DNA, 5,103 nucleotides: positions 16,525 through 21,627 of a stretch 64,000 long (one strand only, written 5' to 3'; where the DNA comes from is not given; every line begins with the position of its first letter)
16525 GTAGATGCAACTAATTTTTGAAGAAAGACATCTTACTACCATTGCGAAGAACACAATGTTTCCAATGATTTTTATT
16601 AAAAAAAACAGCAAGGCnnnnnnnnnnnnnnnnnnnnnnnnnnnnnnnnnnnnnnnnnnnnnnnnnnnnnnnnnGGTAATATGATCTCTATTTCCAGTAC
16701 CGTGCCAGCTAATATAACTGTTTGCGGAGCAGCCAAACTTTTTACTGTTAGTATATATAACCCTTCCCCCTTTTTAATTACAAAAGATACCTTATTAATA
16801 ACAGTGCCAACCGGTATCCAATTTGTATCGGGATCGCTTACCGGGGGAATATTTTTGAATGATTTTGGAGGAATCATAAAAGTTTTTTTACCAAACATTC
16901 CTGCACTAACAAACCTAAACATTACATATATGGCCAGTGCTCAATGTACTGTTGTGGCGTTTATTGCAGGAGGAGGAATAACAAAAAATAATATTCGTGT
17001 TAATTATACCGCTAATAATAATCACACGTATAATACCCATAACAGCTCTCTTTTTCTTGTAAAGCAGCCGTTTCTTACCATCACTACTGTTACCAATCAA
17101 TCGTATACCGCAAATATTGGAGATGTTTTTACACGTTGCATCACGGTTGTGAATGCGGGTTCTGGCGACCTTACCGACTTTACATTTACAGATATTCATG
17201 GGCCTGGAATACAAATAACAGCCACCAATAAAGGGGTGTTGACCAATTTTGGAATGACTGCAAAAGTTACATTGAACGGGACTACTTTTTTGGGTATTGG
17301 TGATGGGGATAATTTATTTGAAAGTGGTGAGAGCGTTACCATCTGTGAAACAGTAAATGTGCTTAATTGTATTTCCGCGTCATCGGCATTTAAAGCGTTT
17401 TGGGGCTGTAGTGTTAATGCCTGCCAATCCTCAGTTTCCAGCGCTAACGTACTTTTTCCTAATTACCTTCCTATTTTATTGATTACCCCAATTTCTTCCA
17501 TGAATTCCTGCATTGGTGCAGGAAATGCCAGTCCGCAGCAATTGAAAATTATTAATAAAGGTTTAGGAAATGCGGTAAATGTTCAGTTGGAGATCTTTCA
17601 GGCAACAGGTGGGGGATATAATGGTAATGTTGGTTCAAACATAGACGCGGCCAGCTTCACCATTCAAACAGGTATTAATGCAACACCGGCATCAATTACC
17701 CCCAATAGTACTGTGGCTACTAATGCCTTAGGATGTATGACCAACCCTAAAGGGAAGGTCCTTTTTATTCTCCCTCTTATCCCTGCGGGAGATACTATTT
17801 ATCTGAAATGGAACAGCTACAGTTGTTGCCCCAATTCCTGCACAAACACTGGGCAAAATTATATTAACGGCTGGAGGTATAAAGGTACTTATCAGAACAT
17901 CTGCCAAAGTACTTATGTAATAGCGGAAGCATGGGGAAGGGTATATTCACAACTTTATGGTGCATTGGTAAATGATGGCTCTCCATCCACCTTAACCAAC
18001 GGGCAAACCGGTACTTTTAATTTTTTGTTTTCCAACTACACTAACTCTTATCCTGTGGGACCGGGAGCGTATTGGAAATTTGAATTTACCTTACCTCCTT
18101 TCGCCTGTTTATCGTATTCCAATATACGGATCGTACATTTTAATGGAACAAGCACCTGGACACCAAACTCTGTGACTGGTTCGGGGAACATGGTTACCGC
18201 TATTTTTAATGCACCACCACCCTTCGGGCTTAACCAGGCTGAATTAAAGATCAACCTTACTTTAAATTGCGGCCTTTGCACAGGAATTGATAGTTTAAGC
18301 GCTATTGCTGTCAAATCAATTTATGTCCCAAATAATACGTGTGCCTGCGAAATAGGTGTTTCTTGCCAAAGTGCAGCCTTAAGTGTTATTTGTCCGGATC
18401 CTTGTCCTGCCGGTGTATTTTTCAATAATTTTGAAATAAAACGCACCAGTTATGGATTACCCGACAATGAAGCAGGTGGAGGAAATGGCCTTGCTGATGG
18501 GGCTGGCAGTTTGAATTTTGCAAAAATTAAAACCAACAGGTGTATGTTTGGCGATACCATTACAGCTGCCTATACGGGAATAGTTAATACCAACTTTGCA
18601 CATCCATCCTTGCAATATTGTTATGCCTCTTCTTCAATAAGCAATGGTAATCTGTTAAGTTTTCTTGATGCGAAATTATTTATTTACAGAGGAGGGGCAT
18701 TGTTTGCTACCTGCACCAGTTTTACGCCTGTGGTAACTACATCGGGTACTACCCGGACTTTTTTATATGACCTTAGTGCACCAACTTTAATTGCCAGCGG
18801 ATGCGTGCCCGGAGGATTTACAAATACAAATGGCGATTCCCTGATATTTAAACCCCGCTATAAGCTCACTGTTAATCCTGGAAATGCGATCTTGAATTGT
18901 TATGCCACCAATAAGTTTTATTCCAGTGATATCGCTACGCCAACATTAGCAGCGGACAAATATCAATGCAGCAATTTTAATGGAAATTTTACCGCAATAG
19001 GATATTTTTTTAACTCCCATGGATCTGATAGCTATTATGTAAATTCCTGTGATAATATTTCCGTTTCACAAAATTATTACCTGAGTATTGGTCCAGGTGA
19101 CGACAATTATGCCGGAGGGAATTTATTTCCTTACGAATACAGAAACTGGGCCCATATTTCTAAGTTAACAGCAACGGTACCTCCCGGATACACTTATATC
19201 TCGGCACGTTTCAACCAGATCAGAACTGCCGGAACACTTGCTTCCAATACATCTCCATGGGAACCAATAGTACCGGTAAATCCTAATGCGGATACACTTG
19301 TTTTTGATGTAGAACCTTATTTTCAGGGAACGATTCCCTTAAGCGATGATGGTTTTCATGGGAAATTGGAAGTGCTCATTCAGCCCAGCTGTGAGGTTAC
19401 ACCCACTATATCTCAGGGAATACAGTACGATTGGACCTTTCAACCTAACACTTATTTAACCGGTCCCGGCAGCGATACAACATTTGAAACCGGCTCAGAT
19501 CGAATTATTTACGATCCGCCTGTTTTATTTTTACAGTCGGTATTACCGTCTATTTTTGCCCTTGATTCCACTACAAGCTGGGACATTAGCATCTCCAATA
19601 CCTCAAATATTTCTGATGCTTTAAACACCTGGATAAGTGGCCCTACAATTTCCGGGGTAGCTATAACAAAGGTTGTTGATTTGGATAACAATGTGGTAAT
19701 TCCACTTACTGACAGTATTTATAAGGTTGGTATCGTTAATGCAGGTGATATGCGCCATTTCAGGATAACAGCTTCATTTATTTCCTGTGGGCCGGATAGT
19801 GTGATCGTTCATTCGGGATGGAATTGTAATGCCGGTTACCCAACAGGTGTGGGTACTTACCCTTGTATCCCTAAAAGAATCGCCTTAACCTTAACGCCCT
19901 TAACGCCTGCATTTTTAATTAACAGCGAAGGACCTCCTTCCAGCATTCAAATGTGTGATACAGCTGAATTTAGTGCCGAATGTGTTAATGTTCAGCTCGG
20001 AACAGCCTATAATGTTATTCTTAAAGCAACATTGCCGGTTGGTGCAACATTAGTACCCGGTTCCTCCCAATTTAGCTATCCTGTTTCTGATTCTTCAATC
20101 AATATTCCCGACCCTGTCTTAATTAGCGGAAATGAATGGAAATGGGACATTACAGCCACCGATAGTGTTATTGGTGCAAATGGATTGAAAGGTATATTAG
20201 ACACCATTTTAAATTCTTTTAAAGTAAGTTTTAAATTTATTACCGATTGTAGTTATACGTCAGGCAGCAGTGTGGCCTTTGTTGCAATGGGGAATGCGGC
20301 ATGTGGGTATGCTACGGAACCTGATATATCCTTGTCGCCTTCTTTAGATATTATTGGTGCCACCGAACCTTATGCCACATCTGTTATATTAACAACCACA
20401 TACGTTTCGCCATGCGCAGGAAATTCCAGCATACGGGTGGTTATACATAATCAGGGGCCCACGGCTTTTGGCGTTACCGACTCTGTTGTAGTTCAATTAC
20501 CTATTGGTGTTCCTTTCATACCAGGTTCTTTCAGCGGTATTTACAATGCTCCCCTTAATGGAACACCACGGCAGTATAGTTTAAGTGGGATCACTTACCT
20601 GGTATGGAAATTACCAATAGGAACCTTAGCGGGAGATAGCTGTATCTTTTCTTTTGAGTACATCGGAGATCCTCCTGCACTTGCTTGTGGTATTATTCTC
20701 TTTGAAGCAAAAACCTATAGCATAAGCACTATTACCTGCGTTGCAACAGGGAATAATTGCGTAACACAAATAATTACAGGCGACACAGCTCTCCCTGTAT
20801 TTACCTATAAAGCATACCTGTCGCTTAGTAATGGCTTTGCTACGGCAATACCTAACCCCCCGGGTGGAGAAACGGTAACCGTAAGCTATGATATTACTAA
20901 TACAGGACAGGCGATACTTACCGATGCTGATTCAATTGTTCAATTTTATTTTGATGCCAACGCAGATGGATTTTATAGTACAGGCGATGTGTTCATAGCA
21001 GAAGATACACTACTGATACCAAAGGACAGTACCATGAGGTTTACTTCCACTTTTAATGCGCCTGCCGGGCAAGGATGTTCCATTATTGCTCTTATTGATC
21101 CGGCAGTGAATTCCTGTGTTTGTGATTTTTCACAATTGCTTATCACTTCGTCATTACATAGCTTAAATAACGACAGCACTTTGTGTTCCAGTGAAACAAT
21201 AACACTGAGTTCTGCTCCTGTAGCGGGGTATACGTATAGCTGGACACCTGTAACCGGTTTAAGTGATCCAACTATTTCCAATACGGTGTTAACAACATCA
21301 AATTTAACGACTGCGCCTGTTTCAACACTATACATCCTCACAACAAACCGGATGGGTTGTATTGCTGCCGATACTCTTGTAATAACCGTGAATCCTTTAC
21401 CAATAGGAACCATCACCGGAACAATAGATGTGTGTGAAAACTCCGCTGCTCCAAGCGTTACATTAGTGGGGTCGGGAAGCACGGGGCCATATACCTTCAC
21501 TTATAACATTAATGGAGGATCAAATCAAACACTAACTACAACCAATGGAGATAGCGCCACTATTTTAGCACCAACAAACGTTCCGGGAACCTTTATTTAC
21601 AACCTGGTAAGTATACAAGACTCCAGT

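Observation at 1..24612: Tandem array of three giant paralogous T9SS type-B surface proteins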

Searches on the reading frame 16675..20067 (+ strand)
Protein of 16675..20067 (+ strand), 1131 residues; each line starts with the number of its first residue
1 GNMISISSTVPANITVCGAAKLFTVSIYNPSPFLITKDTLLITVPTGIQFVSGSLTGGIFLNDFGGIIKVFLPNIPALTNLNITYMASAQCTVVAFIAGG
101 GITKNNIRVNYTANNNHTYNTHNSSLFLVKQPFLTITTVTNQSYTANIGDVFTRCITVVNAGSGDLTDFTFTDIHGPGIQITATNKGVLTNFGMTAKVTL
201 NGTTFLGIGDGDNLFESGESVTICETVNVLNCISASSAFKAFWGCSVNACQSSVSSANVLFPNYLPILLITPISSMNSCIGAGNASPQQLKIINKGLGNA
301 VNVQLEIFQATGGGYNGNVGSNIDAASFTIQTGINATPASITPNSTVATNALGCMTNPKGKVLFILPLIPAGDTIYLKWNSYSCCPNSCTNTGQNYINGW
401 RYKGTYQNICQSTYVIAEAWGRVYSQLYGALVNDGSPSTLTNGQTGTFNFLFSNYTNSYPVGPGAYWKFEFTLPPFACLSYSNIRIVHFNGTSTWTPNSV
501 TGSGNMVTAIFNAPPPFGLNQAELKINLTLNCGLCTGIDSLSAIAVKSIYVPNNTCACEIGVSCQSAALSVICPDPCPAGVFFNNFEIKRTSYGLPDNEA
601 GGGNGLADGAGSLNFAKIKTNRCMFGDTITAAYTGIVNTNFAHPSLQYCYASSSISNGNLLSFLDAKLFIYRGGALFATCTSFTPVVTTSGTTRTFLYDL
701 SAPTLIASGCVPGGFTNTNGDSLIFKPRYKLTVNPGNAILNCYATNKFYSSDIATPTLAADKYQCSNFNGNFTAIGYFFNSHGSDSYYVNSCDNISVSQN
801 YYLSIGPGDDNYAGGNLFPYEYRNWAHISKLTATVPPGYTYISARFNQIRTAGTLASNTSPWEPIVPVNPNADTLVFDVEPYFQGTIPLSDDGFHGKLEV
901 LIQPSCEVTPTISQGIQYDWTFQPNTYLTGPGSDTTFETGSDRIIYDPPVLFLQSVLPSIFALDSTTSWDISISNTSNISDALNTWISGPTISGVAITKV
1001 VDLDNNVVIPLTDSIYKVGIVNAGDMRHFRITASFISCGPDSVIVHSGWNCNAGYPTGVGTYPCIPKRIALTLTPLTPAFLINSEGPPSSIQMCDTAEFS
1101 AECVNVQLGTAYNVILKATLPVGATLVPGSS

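Call 46: predict_structure(alignment_id=A2)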
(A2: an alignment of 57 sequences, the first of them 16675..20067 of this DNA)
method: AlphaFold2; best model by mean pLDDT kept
length: 1131 residues; sequences in the alignment: 57
mean_pLDDT: 83.5   pTM: 0.57
mean pLDDT of the five models: 83.5, 80.9, 80.9, 80.7, 77.4
residues with pLDDT >= 90: 339; 70-90: 660; 50-70: 118; < 50: 14
segments of 3 or more residues with pLDDT < 50: 1106-1113
pLDDT, mean of each block of 10 residues (from residue 1): 77 85 91 82 89 87 82 88 91 72 84 83 82 84 80 91 85 88 92 91 87 87 92 80 79 80 73 87 87 84 93 83 92 87 91 78 92 91 87 86 85 78 87 85 89 80 77 87 89 89 91 86 91 74 89 84 89 77 90 85 76 83 89 92 88 93 95 91 92 94 91 88 95 84 91 88 87 85 74 86 77 76 83 88 91 80 92 90 67 85 81 77 67 51 78 79 79 79 89 82 89 91 84 81 89 83 86 66 55 61 50 57 66 60
secondary structure, 60 per line:
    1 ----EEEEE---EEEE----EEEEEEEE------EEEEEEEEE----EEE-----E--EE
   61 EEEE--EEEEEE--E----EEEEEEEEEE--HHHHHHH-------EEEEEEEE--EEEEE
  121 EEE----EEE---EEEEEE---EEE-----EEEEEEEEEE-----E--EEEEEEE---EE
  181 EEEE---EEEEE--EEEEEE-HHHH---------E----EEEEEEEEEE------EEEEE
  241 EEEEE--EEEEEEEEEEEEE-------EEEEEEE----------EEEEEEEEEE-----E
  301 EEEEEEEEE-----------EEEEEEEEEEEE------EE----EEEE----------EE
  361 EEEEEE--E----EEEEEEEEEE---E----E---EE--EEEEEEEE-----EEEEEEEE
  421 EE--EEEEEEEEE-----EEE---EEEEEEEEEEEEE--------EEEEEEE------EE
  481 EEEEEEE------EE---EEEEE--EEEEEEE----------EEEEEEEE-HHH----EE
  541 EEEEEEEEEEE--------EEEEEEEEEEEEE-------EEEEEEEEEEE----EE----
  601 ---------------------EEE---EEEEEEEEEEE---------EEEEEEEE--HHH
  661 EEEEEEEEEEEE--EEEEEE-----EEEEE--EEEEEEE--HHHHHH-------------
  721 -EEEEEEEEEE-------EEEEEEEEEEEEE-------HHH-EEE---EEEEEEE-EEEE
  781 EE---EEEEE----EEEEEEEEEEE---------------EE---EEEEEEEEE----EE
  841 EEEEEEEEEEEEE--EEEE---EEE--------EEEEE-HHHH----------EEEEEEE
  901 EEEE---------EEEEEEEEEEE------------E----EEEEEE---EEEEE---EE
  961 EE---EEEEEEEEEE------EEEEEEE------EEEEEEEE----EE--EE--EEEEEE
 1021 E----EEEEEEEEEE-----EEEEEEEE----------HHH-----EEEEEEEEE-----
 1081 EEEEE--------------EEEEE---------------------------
elements in order (helices of 4 or more, strands of 3 or more residues): E5-9 E13-16 E21-28 E35-43 E48-50 E59-64 E67-72 E80-89 H92-98 E106-113 E116-123 E128-130 E134-139 E143-145 E151-160 E169-175 E179-184 E188-192 E195-200 H202-205 E220-229 E236-245 E248-260 E268-274 E285-294 E300-309 E321-332 E345-348 E359-366 E374-383 E400-407 E413-422 E425-433 E439-441 E445-457 E466-472 E479-487 E499-503 E506-512 E523-530 E539-551 E560-572 E580-590 E622-624 E628-638 E648-655 E661-672 E675-680 E686-690 E693-699 H702-707 E722-731 E739-751 E763-765 E769-775 E777-782 E786-790 E795-805 E826-834 E839-853 E856-859 E863-865 E874-878 H880-883 E894-904 E914-924 E942-947 E951-955 E959-962 E966-975 E982-988 E995-1002 E1015-1021 E1026-1035 E1041-1048 E1067-1075 E1081-1085 E1100-1104

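Call 48: fold_search(model_id=the predicted structure, library=pdb)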
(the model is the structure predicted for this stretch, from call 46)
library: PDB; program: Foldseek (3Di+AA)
matches with E <= 10: 1887; with E <= 0.001: 407
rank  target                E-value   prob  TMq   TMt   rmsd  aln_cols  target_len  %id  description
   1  9ijj_O                6.0e-22  1.00  0.19  0.17  74.0      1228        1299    8  In situ structure of the central apparatus in mouse sperm axoneme. (released 2025-06-04)
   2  9ijj_h                1.1e-21  1.00  0.13  0.11  28.4      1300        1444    8  In situ structure of the central apparatus in mouse sperm axoneme. (released 2025-06-04)
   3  7sqc_O0               4.8e-20  1.00  0.15  0.15  61.0      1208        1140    8  Ciliary C1 central pair apparatus isolated from Chlamydomonas reinhardtii (released 2022-04-13)
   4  7som_D                1.1e-19  1.00  0.14  0.12  27.9      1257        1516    8  Ciliary C2 central pair apparatus isolated from Chlamydomonas reinhardtii (released 2022-04-13)
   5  9ijj_4G               5.8e-18  1.00  0.17  0.07  60.8      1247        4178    9  In situ structure of the central apparatus in mouse sperm axoneme. (released 2025-06-04)
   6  9u62_E                7.3e-18  1.00  0.18  0.15  43.1      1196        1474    9  AP pathways C3 convertase C3bBbP and C3 complex (released 2026-01-14)
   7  9ijj_4H               1.0e-17  1.00  0.18  0.08  60.9      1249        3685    9  In situ structure of the central apparatus in mouse sperm axoneme. (released 2025-06-04)
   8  6tav_C                1.8e-17  1.00  0.17  0.16  43.7      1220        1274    9  Crystal structure of endopeptidase-induced alpha2-macroglobulin (released 2021-05-12)
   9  6tav_B                2.8e-17  1.00  0.17  0.16  44.5      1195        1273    8  Crystal structure of endopeptidase-induced alpha2-macroglobulin (released 2021-05-12)
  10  9u61_E                3.9e-17  1.00  0.18  0.15  43.2      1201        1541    9  CP/MBL pathways C3 convertase C4b2a and C3 complex (released 2026-01-14)
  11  6tav_A                5.7e-17  1.00  0.17  0.15  44.0      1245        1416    8  Crystal structure of endopeptidase-induced alpha2-macroglobulin (released 2021-05-12)
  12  8oq3_A                6.2e-17  1.00  0.17  0.14  43.2      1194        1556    9  Structure of methylamine treated human complement C3 (released 2024-02-21)
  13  9u5z_E                8.2e-17  1.00  0.16  0.14  42.9      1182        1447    9  C3 convertases zymogen C4b2 in activation state (released 2026-01-14)
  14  3pvm_A                8.6e-17  1.00  0.21  0.16  43.3      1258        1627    8  Structure of Complement C5 in Complex with CVF (released 2011-01-19)
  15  7q60                  1.2e-16  1.00  0.16  0.15  44.0      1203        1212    8  Structure of TEV cleaved A2ML1 (A2ML1-TE) (released 2022-04-20)
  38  9u60_E                3.6e-15  1.00  0.18  0.15  43.7      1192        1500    9  C3 convertases zymogen C4b2 in loading state (released 2026-01-14)
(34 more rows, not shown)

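Call 74: search_protein_representatives(alignment_id=A4)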
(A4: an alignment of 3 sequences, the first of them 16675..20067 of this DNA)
Query: 3 sequences, 1133 profile positions. Proteins with E-value up to 0.001 (for the whole library): 929; up to 1e-10: 786; up to 1e-30: 473. The best 150 are listed.
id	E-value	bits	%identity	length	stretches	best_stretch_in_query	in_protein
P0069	0.0e+00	1913.1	-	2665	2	1-1133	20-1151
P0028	0.0e+00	1806.1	-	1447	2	1-1133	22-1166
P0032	0.0e+00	1627.3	-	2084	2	2-1133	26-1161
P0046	0.0e+00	1543.8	-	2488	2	1-1133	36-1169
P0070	0.0e+00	1484.6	-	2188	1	2-1132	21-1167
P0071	0.0e+00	1452.2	-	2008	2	1-1133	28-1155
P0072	0.0e+00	1411.1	-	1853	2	1-1133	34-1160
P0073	0.0e+00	1370.9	-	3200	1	1-1133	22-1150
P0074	0.0e+00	1345.7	-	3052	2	2-1133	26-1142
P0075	0.0e+00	1330.5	-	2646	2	1-1133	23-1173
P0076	0.0e+00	1303.3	-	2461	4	1-1130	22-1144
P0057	0.0e+00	1293.3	-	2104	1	1-1133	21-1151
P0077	0.0e+00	1258.1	-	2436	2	2-1133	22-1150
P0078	0.0e+00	1185.7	-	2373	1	4-1133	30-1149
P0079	0.0e+00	1105.4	-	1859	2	2-1133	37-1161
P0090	1.1e-243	828.2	-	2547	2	1-1133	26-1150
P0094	4.6e-230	783.1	-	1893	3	2-1133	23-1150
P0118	1.0e-191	656.1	-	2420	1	2-1133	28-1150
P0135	3.4e-177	608.0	-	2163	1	4-1100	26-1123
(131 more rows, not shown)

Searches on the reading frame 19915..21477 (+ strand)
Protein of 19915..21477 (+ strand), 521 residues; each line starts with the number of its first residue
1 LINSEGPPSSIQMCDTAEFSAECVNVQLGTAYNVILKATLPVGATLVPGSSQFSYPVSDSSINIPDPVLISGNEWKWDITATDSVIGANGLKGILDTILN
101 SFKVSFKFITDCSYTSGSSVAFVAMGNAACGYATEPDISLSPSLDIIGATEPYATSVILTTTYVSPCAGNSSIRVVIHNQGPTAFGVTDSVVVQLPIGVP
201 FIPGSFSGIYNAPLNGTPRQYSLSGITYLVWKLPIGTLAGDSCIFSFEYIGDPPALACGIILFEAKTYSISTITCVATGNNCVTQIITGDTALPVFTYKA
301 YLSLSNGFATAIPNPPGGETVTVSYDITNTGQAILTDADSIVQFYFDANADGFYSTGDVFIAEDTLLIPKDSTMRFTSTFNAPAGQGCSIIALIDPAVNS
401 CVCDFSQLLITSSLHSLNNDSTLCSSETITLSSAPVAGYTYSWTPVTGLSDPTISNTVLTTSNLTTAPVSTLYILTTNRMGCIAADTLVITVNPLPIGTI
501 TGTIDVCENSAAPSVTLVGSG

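Call 94: predict_structure(alignment_id=A5)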
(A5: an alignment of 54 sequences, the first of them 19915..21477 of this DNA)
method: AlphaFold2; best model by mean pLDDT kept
length: 521 residues; sequences in the alignment: 54
mean_pLDDT: 88.3   pTM: 0.67
mean pLDDT of the five models: 88.3, 88.1, 87.5, 86.5, 86.4
residues with pLDDT >= 90: 306; 70-90: 185; 50-70: 25; < 50: 5
segments of 3 or more residues with pLDDT < 50: 518-521
pLDDT, mean of each block of 10 residues (from residue 1): 85 91 91 93 91 94 93 90 92 93 95 89 87 78 87 91 86 96 89 93 95 93 86 93 96 84 91 87 90 87 94 92 93 70 91 91 84 89 92 88 91 90 91 91 94 94 87 93 91 76 57 50 41
secondary structure, 60 per line:
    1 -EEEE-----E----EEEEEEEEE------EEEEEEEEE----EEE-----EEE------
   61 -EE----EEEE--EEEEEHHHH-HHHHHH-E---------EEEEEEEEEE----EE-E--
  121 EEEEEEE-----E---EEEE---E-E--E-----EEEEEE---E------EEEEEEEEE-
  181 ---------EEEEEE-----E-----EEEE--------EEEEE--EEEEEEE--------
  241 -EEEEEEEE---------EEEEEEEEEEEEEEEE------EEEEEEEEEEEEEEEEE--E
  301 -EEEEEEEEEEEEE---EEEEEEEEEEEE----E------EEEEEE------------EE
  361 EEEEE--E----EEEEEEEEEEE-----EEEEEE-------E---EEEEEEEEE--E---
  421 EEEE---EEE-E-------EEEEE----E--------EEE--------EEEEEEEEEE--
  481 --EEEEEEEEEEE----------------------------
elements in order: E2-5 E16-24 E31-39 E44-46 E52-54 E68-71 E74-78 H79-82 H84-89 E101-110 E121-127 E137-140 E155-160 E171-179 E190-195 E207-210 E219-223 E226-232 E242-249 E259-274 E281-297 E302-314 E318-329 E341-346 E359-365 E373-383 E389-394 E406-414 E421-424 E428-430 E440-444 E458-460 E469-478 E483-493
